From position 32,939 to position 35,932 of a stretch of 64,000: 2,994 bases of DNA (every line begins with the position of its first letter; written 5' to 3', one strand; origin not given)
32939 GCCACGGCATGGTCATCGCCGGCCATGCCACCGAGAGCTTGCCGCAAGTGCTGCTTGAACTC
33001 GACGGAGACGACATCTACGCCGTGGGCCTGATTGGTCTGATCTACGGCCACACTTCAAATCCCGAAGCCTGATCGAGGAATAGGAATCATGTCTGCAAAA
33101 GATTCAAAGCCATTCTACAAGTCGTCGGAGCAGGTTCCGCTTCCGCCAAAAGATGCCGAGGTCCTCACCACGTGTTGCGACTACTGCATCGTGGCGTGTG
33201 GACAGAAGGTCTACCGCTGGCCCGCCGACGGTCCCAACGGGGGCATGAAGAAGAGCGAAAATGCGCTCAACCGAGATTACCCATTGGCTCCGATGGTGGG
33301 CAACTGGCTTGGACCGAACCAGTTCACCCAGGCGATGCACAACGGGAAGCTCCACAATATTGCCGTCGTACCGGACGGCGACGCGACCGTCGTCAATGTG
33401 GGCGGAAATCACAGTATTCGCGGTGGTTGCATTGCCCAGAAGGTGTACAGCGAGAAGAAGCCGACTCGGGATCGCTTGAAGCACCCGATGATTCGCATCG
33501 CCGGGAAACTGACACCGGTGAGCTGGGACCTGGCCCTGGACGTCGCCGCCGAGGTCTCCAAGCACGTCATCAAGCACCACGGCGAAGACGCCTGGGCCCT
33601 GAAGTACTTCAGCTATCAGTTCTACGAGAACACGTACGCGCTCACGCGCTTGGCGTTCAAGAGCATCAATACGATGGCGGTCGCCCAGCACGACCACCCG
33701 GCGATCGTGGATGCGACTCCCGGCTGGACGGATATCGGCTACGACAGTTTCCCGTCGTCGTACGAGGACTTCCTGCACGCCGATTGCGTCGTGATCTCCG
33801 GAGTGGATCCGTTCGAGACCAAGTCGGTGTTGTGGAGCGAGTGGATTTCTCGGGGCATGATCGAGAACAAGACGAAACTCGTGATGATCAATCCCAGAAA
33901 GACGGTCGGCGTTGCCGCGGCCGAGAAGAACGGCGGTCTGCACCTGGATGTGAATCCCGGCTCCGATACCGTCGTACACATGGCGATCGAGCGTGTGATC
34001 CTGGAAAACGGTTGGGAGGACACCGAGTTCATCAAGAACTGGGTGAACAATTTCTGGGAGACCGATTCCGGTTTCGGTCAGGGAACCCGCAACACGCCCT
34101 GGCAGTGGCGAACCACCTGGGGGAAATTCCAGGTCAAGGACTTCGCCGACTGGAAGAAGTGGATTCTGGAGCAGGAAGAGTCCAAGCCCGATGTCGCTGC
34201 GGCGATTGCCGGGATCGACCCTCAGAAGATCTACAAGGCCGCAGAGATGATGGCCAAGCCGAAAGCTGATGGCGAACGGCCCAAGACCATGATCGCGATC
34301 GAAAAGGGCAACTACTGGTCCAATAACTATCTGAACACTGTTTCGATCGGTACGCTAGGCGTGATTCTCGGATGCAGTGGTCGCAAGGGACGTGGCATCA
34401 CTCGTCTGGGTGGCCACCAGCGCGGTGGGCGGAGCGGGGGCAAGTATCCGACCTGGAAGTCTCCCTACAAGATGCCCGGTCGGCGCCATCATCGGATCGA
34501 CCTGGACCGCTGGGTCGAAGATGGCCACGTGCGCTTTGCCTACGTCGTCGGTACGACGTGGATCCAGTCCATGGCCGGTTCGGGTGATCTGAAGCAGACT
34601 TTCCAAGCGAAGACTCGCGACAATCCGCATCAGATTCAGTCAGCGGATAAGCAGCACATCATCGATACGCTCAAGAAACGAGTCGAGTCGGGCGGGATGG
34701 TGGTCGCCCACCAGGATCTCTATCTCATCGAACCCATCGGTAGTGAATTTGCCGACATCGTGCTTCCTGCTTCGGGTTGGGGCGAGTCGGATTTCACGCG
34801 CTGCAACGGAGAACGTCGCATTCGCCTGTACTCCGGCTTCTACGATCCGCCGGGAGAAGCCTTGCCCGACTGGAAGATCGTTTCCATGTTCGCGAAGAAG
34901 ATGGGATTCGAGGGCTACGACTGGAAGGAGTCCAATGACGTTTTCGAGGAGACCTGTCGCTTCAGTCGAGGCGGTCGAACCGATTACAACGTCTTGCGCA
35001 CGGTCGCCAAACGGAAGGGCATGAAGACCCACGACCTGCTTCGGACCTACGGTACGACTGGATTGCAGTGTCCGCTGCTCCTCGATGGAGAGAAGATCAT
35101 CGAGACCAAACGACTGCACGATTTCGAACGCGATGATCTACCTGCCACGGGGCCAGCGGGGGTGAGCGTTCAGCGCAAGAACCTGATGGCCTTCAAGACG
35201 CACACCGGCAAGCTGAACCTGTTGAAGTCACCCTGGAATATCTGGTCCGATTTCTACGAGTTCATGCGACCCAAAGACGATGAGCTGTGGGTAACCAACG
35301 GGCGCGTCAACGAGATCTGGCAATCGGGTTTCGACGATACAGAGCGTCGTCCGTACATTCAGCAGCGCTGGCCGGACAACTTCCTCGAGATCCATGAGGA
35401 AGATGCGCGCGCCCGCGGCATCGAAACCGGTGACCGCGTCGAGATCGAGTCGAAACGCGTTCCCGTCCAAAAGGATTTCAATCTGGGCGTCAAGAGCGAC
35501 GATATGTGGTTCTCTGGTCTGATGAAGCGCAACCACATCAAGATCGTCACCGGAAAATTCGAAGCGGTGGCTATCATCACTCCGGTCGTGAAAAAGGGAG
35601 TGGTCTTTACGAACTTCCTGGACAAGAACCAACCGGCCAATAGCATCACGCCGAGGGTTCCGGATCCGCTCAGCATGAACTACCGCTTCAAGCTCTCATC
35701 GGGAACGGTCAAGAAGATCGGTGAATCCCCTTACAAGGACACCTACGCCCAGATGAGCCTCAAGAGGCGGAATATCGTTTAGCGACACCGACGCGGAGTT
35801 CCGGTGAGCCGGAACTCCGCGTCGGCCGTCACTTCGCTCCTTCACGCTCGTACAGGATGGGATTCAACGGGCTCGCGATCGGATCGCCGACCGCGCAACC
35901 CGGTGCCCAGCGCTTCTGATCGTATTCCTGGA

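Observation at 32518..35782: Substrate assignment of the Rieske-Mo enzyme is open: iodate-reductase-like context, arsenite-oxidase-like architecture, possibly a new clade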

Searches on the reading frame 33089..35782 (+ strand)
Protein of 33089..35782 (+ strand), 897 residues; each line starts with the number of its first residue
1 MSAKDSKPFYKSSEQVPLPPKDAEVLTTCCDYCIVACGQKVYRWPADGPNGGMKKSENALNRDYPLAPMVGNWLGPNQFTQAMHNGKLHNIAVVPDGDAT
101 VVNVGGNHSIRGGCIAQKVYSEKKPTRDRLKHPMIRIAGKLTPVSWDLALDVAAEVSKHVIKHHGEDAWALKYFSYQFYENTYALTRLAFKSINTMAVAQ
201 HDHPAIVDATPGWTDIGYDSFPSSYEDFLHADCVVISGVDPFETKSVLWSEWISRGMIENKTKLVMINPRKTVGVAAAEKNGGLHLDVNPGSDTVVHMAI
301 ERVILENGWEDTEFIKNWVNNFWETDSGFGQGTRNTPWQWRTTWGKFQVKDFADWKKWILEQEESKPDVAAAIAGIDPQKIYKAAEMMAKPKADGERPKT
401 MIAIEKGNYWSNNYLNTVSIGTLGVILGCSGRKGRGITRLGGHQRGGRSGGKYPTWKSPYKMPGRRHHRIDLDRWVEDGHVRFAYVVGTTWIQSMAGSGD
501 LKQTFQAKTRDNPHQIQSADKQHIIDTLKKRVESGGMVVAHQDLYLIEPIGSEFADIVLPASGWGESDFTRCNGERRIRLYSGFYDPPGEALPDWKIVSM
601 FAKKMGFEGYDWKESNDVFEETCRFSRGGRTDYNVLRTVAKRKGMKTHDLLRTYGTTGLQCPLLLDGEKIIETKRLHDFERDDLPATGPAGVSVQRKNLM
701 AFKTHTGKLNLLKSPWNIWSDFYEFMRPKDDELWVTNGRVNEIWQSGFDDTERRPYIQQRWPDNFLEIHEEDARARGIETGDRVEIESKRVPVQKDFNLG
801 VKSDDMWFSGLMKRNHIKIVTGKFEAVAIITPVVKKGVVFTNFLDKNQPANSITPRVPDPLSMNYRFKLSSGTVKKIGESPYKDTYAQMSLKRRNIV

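Call 3: search_protein_families(library=pfam, proteins=[window:33089-35782:+])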
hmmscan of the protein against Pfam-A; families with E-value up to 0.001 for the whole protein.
window:33089-35782:+ (897 aa): 3 families
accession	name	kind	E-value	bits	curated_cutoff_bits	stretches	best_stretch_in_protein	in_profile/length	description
PF00384.28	Molybdopterin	-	1e-33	117.3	24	1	129-603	1-352/353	Molybdopterin oxidoreductase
PF18465.7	Rieske_3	-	2.9e-28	98.4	25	1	30-126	1-96/96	Rieske 3Fe-4S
PF01568.27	Molydop_binding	-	2.7e-17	63.2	26.8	1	733-790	1-56/110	Molydopterin dinucleotide binding domain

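Call 4: search_protein_families(library=ncbifam, proteins=[window:33089-35782:+])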
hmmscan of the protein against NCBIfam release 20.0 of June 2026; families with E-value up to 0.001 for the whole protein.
window:33089-35782:+ (897 aa): 18 families
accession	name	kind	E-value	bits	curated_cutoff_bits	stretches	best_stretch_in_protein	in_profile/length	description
TIGR02693.1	arsenite_ox_L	equivalog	1.9e-118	396.6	359.05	1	16-786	2-747/806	arsenate reductase (azurin) large subunit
TIGR01591.1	Fdh-alpha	equivalog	5.4e-56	190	666.25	3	116-326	40-245/672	formate dehydrogenase subunit alpha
NF047855.1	AssmNtatRedNasC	equivalog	9.9e-40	136.5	1100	3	122-325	70-269/708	assimilatory nitrate reductase catalytic subunit NasC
NF010055.0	PRK13532.1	equivalog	2.5e-35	121.9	904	2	96-639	69-600/830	nitrate reductase catalytic subunit NapA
TIGR01706.1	NAPA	equivalog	2.7e-34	118.6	930.55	2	94-647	67-608/830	periplasmic nitrate reductase subunit alpha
NF041323.1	Nitr_red_NasA_Halo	equivalog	2.2e-30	105.8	1000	2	104-324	25-241/673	assimilatory nitrate reductase NasA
NF012032.0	PRK15488.1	equivalog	1.6e-19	69.5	694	2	94-324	68-286/759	thiosulfate reductase PhsA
TIGR02166.1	dmsA_ynfE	subfamily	2.7e-19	68.7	777.7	1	98-608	74-560/794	DMSO/selenate family reductase complex A subunit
TIGR03479.1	DMSO_red_II_alp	subfamily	2.7e-14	52.2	984.75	1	113-317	104-305/913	molybdopterin-dependent oxidoreductase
TIGR01553.1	formate-DH-alph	equivalog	4.3e-14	51.2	814.2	2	221-329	212-314/1009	formate dehydrogenase-N subunit alpha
NF041884.1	selenate_YnfF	exception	7.1e-10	37.4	1650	1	97-324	74-304/798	selenate/tellurate reductase subunit YnfF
NF005895.0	PRK07860.1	equivalog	2e-09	36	802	1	126-296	288-451/811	NADH-quinone oxidoreductase subunit G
TIGR00509.1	bisC_fam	subfamily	2.5e-09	35.9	1017.55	0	132-322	62-262/772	molybdopterin guanine dinucleotide-containing S/N-oxide reductase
NF041885.1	selenate_YnfE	exception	3e-09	35.3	1675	1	96-326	76-313/805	selenate/tellurate reductase subunit YnfE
TIGR01973.1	NuoG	equivalog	7.1e-09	35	470.05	1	126-272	266-403/606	NADH-quinone oxidoreductase subunit NuoG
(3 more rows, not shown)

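Call 5: find_homologous_proteins(query=window:33089-35782:+, max_evalue=1e-10)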
Query window:33089-35782:+ (897 aa): 1502 proteins with E <= 1e-10 among 8000 candidates; the best 120 are listed.
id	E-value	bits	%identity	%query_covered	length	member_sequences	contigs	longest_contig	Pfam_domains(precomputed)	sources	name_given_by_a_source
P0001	0.0e+0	2141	100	100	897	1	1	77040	PF00384.28,PF01568.28,PF18465.8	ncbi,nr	ncbi:MAG: arsenate reductase (azurin) large subunit [bacterium]|nr:arsenate reductase (azurin) large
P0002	0.0e+0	1888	86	100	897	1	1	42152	PF00384.28,PF01568.28,PF18465.8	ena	-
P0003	0.0e+0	1888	87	100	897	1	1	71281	PF00384.28,PF01568.28,PF18465.8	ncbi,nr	ncbi:MAG: arsenate reductase (azurin) large subunit [Planctomycetes bacterium]|nr:arsenate reductase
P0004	0.0e+0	1727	79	100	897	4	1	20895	PF00384.28,PF01568.28,PF18465.8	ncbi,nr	ncbi:MAG: arsenate reductase (azurin) large subunit [Lentisphaeria bacterium]|nr:arsenate reductase 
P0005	0.0e+0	1670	75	100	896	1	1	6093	PF00384.28,PF01568.28,PF18465.8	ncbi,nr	ncbi:MAG: arsenate reductase (azurin) large subunit [Gammaproteobacteria bacterium]|nr:arsenate redu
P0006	0.0e+0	1643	74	100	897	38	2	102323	PF00384.28,PF01568.28,PF18465.8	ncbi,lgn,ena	-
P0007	0.0e+0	1626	74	100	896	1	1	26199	PF00384.28,PF01568.28,PF18465.8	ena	-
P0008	0.0e+0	1622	73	100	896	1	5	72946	PF00384.28,PF01568.28,PF18465.8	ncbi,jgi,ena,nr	ncbi:MAG: arsenate reductase (azurin) large subunit [Alphaproteobacteria bacterium]|jgi:arsenite oxi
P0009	0.0e+0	1620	73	100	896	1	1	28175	PF00384.28,PF01568.28,PF18465.8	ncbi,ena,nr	ncbi:MAG: arsenate reductase (azurin) large subunit [Alphaproteobacteria bacterium]|nr:arsenate redu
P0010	0.0e+0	1618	73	100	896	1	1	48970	PF00384.28,PF01568.28,PF18465.8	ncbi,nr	ncbi:MAG: arsenate reductase (azurin) large subunit [Alphaproteobacteria bacterium]|nr:arsenate redu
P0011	0.0e+0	1617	74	100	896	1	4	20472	PF00384.28,PF01568.28,PF18465.8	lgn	-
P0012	0.0e+0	1617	73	100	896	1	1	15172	PF00384.28,PF01568.28,PF18465.8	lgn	-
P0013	0.0e+0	1616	73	100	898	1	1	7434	PF00384.28,PF01568.28,PF18465.8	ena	-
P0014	0.0e+0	1616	74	100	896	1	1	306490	PF00384.28,PF01568.28,PF18465.8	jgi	jgi:arsenite oxidase large subunit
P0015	0.0e+0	1611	73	100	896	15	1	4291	PF00384.28,PF01568.28,PF18465.8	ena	-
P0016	0.0e+0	1611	73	100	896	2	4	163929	PF00384.28,PF01568.28,PF18465.8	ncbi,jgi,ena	-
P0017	0.0e+0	1610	73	100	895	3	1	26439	PF00384.28,PF01568.28,PF18465.8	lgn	-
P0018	0.0e+0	1609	72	100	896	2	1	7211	PF00384.28,PF01568.28,PF18465.8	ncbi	-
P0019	0.0e+0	1601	73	100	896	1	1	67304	PF00384.28,PF01568.28,PF18465.8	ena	-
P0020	0.0e+0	1600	73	100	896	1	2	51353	PF00384.28,PF01568.28,PF18465.8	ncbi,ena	-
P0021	0.0e+0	1600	71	100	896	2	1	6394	PF00384.28,PF01568.28,PF18465.8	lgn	-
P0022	0.0e+0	1596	72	100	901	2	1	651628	PF00384.28,PF01568.28,PF18465.8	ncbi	-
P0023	0.0e+0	1595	71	100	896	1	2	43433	PF00384.28,PF01568.28,PF18465.8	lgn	-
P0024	0.0e+0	1595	72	100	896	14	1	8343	PF00384.28,PF01568.28,PF18465.8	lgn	-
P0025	0.0e+0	1592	72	100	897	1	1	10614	PF00384.28,PF01568.28,PF18465.8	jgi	jgi:arsenite oxidase large subunit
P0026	0.0e+0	1591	72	100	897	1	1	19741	PF00384.28,PF01568.28,PF18465.8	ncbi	-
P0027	0.0e+0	1588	71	100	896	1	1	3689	PF00384.28,PF01568.28,PF18465.8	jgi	jgi:arsenite oxidase large subunit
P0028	0.0e+0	1588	72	99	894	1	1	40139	PF00384.28,PF01568.28,PF18465.8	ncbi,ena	-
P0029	0.0e+0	1588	73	100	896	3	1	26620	PF00384.28,PF01568.28,PF18465.8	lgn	-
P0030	0.0e+0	1587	72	99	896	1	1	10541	PF00384.28,PF01568.28,PF18465.8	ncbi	-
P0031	0.0e+0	1587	72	100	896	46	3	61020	PF00384.28,PF01568.28,PF18465.8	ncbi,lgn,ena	-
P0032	0.0e+0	1586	72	100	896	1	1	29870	PF00384.28,PF01568.28,PF18465.8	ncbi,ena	-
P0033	0.0e+0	1579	71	100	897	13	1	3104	PF00384.28,PF01568.28,PF18465.8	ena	-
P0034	0.0e+0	1578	71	100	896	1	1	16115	PF00384.28,PF01568.28,PF18465.8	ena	-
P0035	0.0e+0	1569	71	100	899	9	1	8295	PF00384.28,PF01568.28,PF18465.8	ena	-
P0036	0.0e+0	1564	72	99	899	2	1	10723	PF00384.28,PF01568.28,PF18465.8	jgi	jgi:arsenite oxidase large subunit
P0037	0.0e+0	1564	72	99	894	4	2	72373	PF00384.28,PF01568.28,PF18465.8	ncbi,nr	ncbi:MAG: arsenite oxidase large subunit [Rhodospirillales bacterium RIFCSPLOWO2_12_FULL_58_28]|nr:M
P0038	0.0e+0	1563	70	100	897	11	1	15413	PF00384.28,PF01568.28,PF18465.8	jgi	jgi:arsenite oxidase large subunit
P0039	0.0e+0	1563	70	100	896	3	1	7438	PF00384.28,PF01568.28,PF18465.8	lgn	-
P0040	0.0e+0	1560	71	100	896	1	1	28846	PF00384.28,PF01568.28,PF18465.8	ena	-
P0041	0.0e+0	1560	70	100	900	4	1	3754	PF00384.28,PF01568.28,PF18465.8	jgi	-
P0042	0.0e+0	1560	70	100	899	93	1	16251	PF00384.28,PF01568.28,PF18465.8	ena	-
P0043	0.0e+0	1559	71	100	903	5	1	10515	PF00384.28,PF01568.28,PF18465.8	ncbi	ncbi:MAG: arsenate reductase (azurin) large subunit [Acidiferrobacterales bacterium]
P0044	0.0e+0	1553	71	100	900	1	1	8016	PF00384.28,PF01568.28,PF18465.8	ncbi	-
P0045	0.0e+0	1553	70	100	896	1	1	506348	PF00384.28,PF01568.28,PF18465.8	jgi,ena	-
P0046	0.0e+0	1551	69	100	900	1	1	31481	PF00384.28,PF01568.28,PF18465.8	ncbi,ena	-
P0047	0.0e+0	1551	70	100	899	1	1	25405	PF00384.28,PF01568.28,PF18465.8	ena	-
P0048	0.0e+0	1548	70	100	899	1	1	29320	PF00384.28,PF01568.28,PF18465.8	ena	-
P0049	0.0e+0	1548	70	100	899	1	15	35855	PF00384.28,PF01568.28,PF18465.8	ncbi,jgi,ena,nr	ncbi:MAG: arsenate reductase (azurin) large subunit [Arenicellales bacterium]|jgi:arsenite oxidase l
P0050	0.0e+0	1548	70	100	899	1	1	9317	PF00384.28,PF01568.28,PF18465.8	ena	-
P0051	0.0e+0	1546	69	100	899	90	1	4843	PF00384.28,PF01568.28,PF18465.8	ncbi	-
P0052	0.0e+0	1546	70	100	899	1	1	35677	PF00384.28,PF01568.28,PF18465.8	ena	-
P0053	0.0e+0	1546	74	96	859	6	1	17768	PF00384.28,PF01568.28,PF18465.8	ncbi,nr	ncbi:MAG: molybdopterin-dependent oxidoreductase, partial [Rhodospirillaceae bacterium]|nr:molybdopt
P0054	0.0e+0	1539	70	100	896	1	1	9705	PF00384.28,PF01568.28,PF18465.8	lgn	-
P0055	0.0e+0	1538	71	100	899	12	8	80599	PF00384.28,PF01568.28,PF18465.8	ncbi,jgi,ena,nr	ncbi:MAG TPA: molybdopterin-dependent oxidoreductase [Gammaproteobacteria bacterium]|nr:molybdopteri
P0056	0.0e+0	1533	70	100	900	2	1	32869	PF00384.28,PF01568.28,PF18465.8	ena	-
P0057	0.0e+0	1531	73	96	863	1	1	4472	PF00384.28,PF01568.28,PF18465.8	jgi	-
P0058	0.0e+0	1530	73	96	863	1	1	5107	PF00384.28,PF01568.28,PF18465.8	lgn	-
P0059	0.0e+0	1530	73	96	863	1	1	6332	PF00384.28,PF01568.28,PF18465.8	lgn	-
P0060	0.0e+0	1527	73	96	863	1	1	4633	PF00384.28,PF01568.28,PF18465.8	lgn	-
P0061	0.0e+0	1526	70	100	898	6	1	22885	PF00384.28,PF01568.28,PF18465.8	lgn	-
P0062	0.0e+0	1517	74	92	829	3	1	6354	PF00384.28,PF01568.28,PF18465.8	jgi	jgi:arsenite oxidase large subunit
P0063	0.0e+0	1512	69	100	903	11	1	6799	PF00384.28,PF01568.28,PF18465.8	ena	-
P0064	0.0e+0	1512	68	100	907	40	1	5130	PF00384.28,PF01568.28,PF18465.8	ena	-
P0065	0.0e+0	1511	69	99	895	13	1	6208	PF00384.28,PF01568.28,PF18465.8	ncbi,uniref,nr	ncbi:arsenate reductase (azurin) large subunit [Candidatus Entotheonella palauensis]|uniref:arsenate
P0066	0.0e+0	1510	69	100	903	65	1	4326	PF00384.28,PF01568.28,PF18465.8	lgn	-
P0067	0.0e+0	1504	68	100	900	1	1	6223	PF00384.28,PF01568.28,PF18465.8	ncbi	-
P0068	0.0e+0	1503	69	99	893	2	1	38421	PF00384.28,PF01568.28,PF18465.8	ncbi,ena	-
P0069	0.0e+0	1477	67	100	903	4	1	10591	PF00384.28,PF01568.28,PF18465.8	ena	-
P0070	0.0e+0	1466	71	95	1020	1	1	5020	PF00384.28,PF01568.28,PF18465.8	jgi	-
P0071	0.0e+0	1452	67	99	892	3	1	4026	PF00384.28,PF01568.28,PF18465.8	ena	-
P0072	0.0e+0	1445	66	99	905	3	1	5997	PF00384.28,PF01568.28,PF18465.8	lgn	-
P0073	0.0e+0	1432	74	87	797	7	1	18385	PF00384.28,PF01568.28,PF18465.8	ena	-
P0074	0.0e+0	1424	66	99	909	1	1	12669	PF00384.28,PF01568.28,PF18465.8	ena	-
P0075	0.0e+0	1416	65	99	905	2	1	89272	PF00384.28,PF01568.28,PF18465.8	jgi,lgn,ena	-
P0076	0.0e+0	1411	71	91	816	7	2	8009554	PF00384.28,PF01568.28,PF18465.8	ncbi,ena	-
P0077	0.0e+0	1265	60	99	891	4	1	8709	PF00384.28,PF01568.28,PF18465.8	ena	-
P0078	0.0e+0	1261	60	99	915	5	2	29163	PF00384.28,PF01568.28,PF18465.8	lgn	-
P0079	0.0e+0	1259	59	99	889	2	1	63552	PF00384.28,PF01568.28,PF18465.8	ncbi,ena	-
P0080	0.0e+0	1254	60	99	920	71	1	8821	PF00384.28,PF01568.28,PF18465.8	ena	-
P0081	0.0e+0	1252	59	99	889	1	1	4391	PF00384.28,PF01568.28,PF18465.8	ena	-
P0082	0.0e+0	1252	59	99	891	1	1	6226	PF00384.28,PF01568.28,PF18465.8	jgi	jgi:arsenite oxidase large subunit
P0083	0.0e+0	1250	59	99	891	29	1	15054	PF00384.28,PF01568.28,PF18465.8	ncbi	-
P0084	0.0e+0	1249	59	99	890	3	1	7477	PF00384.28,PF01568.28,PF18465.8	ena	-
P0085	0.0e+0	1248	59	100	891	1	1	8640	PF00384.28,PF01568.28,PF18465.8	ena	-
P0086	0.0e+0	1247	60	99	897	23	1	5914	PF00384.28,PF01568.28,PF18465.8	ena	-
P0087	0.0e+0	1241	59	98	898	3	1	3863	PF00384.28,PF01568.28,PF18465.8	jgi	-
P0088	0.0e+0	1236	59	99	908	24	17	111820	PF00384.28,PF01568.28,PF18465.8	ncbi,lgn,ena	-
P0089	0.0e+0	1236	59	99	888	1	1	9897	PF00384.28,PF01568.28,PF18465.8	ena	-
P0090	0.0e+0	1235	59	99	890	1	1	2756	PF00384.28,PF01568.28,PF18465.8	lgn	-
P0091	0.0e+0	1232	58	99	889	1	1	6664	PF00384.28,PF01568.28,PF18465.8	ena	-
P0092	0.0e+0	1226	58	99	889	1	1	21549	PF00384.28,PF01568.28,PF18465.8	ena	-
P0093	0.0e+0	1224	58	99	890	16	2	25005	PF00384.28,PF01568.28,PF18465.8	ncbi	ncbi:MAG: arsenate reductase (azurin) large subunit [Candidatus Methylomirabilales bacterium]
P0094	0.0e+0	1222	58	99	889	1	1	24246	PF00384.28,PF01568.28,PF18465.8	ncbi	ncbi:MAG: arsenate reductase (azurin) large subunit [bacterium]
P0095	0.0e+0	1221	57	99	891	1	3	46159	PF00384.28,PF01568.28,PF18465.8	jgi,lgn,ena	-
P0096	0.0e+0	1221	58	99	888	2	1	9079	PF00384.28,PF01568.28,PF18465.8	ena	-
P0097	0.0e+0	1219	58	100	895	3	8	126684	PF00384.28,PF01568.28,PF18465.8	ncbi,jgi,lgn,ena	jgi:arsenite oxidase large subunit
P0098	0.0e+0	1219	58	99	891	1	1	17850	PF00384.28,PF01568.28,PF18465.8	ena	-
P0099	0.0e+0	1219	58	99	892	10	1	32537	PF00384.28,PF01568.28,PF18465.8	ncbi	-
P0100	0.0e+0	1218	58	99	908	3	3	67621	PF00384.28,PF01568.28,PF18465.8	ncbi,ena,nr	ncbi:MAG: arsenate reductase (azurin) large subunit [Planctomycetaceae bacterium]|nr:arsenate reduct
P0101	0.0e+0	1213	58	99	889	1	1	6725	PF00384.28,PF01568.28,PF18465.8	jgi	-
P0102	0.0e+0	1212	58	99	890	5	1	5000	PF00384.28,PF01568.28,PF18465.8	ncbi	ncbi:MAG: arsenate reductase (azurin) large subunit [Candidatus Methylomirabilales bacterium]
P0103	0.0e+0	1212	57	99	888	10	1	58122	PF00384.28,PF01568.28,PF18465.8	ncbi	-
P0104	0.0e+0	1209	57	99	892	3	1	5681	PF00384.28,PF01568.28,PF18465.8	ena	-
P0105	0.0e+0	1209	58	99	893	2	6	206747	PF00384.28,PF01568.28,PF18465.8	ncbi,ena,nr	ncbi:MAG: arsenate reductase (azurin) large subunit [Proteobacteria bacterium]|nr:arsenate reductase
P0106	0.0e+0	1207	58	100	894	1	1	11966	PF00384.28,PF01568.28,PF18465.8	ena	-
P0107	0.0e+0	1207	57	99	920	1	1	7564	PF00384.28,PF01568.28,PF18465.8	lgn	-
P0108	0.0e+0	1205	58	99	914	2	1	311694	PF00384.28,PF01568.28,PF18465.8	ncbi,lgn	ncbi:MAG: molybdopterin-dependent oxidoreductase [Candidatus Nitrospinota bacterium M3_3B_026]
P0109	0.0e+0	1203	57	99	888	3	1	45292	PF00384.28,PF01568.28,PF18465.8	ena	-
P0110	0.0e+0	1201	58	98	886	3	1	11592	PF00384.28,PF01568.28,PF18465.8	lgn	-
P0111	0.0e+0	1201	58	99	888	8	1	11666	PF00384.28,PF01568.28,PF18465.8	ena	-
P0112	0.0e+0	1200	58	99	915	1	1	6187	PF00384.28,PF01568.28,PF18465.8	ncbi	-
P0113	0.0e+0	1196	58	99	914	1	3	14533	PF00384.28,PF01568.28,PF18465.8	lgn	-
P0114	0.0e+0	1195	56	99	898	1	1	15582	PF00384.28,PF01568.28,PF18465.8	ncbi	-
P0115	0.0e+0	1191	57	99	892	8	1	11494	PF00384.28,PF01568.28,PF18465.8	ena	-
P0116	0.0e+0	1190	57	99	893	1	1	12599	PF00384.28,PF01568.28,PF18465.8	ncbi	-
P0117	0.0e+0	1190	57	99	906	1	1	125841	PF00384.28,PF01568.28,PF18465.8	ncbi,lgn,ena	-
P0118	0.0e+0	1190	56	99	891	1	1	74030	PF00384.28,PF01568.28,PF18465.8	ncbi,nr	ncbi:MAG: arsenate reductase (azurin) large subunit [Deltaproteobacteria bacterium]|nr:arsenate redu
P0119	0.0e+0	1188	56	99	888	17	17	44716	PF00384.28,PF01568.28,PF18465.8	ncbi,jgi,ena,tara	tara:strand:- start:626 stop:3292 length:2667 start_codon:yes stop_codon:yes gene_type:complete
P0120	0.0e+0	1187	56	99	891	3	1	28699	PF00384.28,PF01568.28,PF18465.8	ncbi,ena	-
